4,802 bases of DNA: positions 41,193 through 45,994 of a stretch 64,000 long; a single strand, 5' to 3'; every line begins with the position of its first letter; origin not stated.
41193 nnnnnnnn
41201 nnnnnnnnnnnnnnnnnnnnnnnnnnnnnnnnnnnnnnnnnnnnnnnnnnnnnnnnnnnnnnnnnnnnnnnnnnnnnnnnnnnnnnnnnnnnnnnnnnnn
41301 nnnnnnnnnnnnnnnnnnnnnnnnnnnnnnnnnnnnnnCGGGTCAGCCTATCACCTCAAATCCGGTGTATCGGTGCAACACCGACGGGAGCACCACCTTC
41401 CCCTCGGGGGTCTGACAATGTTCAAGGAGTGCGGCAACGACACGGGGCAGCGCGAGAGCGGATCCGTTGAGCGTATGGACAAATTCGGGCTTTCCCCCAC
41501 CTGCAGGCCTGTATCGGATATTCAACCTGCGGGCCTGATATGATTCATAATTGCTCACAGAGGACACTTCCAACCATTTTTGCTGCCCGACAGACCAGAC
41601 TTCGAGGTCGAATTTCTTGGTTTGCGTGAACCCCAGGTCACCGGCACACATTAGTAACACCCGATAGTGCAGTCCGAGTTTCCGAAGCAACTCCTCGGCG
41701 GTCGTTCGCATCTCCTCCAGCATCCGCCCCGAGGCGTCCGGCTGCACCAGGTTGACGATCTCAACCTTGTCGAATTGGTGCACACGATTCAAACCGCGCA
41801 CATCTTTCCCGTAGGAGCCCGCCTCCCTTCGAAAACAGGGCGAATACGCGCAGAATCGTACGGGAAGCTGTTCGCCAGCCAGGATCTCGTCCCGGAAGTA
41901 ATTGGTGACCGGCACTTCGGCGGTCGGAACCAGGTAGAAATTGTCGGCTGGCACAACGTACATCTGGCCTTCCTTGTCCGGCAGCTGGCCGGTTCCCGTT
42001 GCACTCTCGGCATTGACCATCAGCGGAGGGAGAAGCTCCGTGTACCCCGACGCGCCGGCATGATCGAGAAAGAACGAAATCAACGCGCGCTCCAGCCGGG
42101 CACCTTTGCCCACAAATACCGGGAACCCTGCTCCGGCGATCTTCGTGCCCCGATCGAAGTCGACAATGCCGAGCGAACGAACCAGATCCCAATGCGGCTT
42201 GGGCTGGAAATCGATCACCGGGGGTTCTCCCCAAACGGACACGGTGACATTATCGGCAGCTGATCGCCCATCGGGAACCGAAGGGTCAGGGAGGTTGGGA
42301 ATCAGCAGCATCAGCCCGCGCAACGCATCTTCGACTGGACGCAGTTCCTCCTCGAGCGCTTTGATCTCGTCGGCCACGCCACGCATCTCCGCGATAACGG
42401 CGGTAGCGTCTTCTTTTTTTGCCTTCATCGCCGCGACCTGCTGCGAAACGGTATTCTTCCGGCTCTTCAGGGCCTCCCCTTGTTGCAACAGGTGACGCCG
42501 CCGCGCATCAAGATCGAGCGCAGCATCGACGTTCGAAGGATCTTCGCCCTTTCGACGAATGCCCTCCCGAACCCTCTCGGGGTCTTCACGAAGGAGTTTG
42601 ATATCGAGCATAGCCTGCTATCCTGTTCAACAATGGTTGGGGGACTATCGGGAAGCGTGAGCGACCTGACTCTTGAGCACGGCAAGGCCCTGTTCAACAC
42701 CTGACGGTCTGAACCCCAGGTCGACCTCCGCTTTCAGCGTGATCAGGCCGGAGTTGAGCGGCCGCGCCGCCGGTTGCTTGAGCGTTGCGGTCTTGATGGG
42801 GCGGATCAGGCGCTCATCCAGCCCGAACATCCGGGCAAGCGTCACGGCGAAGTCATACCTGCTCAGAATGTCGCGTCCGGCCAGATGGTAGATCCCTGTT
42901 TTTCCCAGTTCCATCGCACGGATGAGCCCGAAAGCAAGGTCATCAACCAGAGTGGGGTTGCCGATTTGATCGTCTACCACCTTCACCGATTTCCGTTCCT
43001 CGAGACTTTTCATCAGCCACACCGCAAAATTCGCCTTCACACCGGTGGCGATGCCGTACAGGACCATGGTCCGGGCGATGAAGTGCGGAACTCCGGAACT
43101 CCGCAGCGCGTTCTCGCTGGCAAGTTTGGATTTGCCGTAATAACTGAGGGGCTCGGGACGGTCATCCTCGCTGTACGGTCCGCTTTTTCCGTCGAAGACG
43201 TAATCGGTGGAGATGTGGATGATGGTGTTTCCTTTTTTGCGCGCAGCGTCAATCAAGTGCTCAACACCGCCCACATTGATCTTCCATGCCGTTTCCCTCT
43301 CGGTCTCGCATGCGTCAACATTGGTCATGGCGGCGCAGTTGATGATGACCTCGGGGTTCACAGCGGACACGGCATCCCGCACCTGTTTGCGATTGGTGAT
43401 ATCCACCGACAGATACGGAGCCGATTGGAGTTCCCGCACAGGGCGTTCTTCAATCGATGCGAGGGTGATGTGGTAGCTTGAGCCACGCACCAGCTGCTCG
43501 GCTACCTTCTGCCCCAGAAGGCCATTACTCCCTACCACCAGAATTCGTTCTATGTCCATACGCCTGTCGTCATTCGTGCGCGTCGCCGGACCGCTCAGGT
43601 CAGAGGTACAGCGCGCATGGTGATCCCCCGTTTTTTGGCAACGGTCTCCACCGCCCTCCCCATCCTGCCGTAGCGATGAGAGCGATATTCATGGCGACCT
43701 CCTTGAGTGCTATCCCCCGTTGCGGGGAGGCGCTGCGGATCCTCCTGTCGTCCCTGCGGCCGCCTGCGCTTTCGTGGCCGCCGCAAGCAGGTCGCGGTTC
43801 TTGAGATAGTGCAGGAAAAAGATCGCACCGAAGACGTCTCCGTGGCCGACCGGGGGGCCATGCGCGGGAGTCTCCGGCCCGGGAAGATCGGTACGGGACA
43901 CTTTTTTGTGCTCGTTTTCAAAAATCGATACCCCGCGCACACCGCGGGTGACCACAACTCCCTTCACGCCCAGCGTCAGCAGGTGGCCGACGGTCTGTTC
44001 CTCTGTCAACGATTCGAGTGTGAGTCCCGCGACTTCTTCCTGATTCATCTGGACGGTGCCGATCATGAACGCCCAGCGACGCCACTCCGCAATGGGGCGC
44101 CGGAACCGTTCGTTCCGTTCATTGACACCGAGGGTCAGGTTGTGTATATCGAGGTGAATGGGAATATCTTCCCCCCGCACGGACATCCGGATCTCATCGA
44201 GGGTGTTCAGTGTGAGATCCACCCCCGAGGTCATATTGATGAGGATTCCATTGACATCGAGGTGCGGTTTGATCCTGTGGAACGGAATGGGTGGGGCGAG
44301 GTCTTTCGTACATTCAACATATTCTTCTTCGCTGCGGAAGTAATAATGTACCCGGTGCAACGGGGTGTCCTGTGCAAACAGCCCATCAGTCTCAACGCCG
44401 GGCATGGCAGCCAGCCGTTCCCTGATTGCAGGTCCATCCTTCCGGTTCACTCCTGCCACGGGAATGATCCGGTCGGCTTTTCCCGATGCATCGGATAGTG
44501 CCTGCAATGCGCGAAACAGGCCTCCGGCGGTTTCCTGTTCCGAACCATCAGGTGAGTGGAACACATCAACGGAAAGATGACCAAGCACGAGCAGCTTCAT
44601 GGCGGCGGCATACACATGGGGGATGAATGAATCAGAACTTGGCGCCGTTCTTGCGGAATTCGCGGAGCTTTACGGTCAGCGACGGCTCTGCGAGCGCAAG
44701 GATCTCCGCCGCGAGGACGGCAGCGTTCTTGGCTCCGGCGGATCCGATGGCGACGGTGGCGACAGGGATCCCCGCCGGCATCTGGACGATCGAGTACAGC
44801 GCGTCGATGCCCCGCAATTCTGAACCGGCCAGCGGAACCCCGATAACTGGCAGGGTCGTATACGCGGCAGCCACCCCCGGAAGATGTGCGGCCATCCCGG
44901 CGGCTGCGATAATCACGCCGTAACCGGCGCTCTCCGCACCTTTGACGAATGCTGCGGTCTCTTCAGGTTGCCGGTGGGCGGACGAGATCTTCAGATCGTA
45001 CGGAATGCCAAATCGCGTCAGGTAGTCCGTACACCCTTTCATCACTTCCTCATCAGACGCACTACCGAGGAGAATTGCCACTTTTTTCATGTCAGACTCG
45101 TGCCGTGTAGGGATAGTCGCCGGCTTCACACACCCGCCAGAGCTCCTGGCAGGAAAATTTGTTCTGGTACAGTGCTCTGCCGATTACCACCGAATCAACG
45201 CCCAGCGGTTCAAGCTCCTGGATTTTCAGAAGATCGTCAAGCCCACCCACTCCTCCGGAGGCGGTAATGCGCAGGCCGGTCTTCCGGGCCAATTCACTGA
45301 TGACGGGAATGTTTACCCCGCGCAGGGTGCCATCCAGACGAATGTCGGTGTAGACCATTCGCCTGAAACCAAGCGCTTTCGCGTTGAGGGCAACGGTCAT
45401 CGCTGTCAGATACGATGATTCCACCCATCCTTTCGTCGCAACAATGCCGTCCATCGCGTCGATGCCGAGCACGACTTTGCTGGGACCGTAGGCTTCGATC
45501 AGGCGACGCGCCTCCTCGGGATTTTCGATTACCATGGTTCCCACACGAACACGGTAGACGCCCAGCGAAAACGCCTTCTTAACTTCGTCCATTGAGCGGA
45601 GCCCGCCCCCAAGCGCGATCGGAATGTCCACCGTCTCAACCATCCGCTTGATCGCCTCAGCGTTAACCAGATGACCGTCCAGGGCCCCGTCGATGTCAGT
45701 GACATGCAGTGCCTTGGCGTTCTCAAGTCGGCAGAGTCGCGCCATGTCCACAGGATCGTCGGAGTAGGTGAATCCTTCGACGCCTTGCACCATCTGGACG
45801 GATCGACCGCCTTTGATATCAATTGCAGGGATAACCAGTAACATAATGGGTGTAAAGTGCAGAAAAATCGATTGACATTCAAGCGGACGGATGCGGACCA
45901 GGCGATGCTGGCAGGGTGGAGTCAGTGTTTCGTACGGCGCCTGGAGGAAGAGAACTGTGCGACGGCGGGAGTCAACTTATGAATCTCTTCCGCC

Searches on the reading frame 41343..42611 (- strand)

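Call 50: search_protein_families(library=pfam, proteins=[window:41343-42611:-], max_evalue=0.00001)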
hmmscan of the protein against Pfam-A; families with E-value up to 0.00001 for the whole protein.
window:41343-42611:- (422 aa): 2 families
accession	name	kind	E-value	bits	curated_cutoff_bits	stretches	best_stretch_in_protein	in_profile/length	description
PF00587.30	tRNA-synt_2b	-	6.7e-37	127.7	29.3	1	223-398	9-178/179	tRNA synthetase class II core domain (G, H, P, S and T)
PF02403.27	Seryl_tRNA_N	-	3.4e-32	111.3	28.2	1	1-108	1-108/108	Seryl-tRNA synthetase N-terminal domain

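Call 53: search_protein_families(library=ncbifam, proteins=[window:41343-42611:-], max_evalue=1e-20)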
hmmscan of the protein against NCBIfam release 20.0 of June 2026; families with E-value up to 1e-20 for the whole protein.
window:41343-42611:- (422 aa): 1 family
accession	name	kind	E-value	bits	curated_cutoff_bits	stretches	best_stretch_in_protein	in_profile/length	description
TIGR00414.1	serS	equivalog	1e-140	469.5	301.65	1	1-415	1-417/418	serine--tRNA ligase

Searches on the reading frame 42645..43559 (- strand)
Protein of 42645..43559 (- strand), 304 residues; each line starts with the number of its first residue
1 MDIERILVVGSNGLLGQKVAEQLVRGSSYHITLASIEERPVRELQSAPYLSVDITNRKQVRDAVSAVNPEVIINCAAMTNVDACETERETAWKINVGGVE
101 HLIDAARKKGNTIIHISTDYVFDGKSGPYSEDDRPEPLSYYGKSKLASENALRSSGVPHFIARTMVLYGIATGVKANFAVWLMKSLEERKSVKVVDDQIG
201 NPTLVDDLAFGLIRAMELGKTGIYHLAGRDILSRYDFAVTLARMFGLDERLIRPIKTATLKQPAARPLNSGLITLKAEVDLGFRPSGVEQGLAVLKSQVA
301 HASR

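Call 50: search_protein_families(library=pfam, proteins=[window:42645-43559:-], max_evalue=0.00001)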
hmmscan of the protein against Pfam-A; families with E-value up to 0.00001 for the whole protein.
window:42645-43559:- (304 aa): 7 families
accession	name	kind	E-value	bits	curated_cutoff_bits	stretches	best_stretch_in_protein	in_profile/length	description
PF04321.23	RmlD_sub_bind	-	5.1e-75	252.6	27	1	5-293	2-279/287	RmlD substrate binding domain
PF01370.27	Epimerase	-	1e-25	91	20.9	1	6-219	1-231/240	NAD dependent epimerase/dehydratase family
PF16363.11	GDP_Man_Dehyd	-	5.1e-16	59.5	27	1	7-153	1-165/332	GDP-mannose 4,6 dehydratase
PF02719.21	Polysacc_synt_2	-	1e-13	51.6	20.2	1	6-121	1-131/293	Polysaccharide biosynthesis protein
PF01073.25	3Beta_HSD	-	6e-11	42.3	22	1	7-154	1-159/280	3-beta hydroxysteroid dehydrogenase/isomerase family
PF07993.18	NAD_binding_4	-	1.3e-08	34.8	20.1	1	69-164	89-204/258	Male sterility protein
PF13460.12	NAD_binding_10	-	3.4e-08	34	27.2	1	10-167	1-146/184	NAD(P)H-binding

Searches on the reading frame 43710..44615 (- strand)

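Call 50: search_protein_families(library=pfam, proteins=[window:43710-44615:-], max_evalue=0.00001)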
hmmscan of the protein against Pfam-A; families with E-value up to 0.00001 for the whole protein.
window:43710-44615:- (301 aa): 1 family
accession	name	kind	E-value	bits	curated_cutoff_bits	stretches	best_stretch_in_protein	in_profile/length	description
PF00294.29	PfkB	-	1.6e-06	28.1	25.8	1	187-289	186-288/302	pfkB family carbohydrate kinase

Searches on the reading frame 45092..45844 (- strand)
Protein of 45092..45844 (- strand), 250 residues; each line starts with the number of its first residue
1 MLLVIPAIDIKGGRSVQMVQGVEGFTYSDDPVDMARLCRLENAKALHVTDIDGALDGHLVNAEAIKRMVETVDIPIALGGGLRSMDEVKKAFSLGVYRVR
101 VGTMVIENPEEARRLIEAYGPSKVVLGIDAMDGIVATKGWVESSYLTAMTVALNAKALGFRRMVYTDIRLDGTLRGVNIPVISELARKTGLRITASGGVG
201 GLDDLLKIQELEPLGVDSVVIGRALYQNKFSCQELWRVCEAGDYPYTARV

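Call 50: search_protein_families(library=pfam, proteins=[window:45092-45844:-], max_evalue=0.00001)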
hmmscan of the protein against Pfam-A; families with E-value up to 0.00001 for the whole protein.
window:45092-45844:- (250 aa): 1 family
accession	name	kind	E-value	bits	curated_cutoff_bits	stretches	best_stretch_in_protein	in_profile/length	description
PF00977.27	His_biosynth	-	1.8e-64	217.8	23.6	1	4-230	2-227/228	Histidine biosynthesis protein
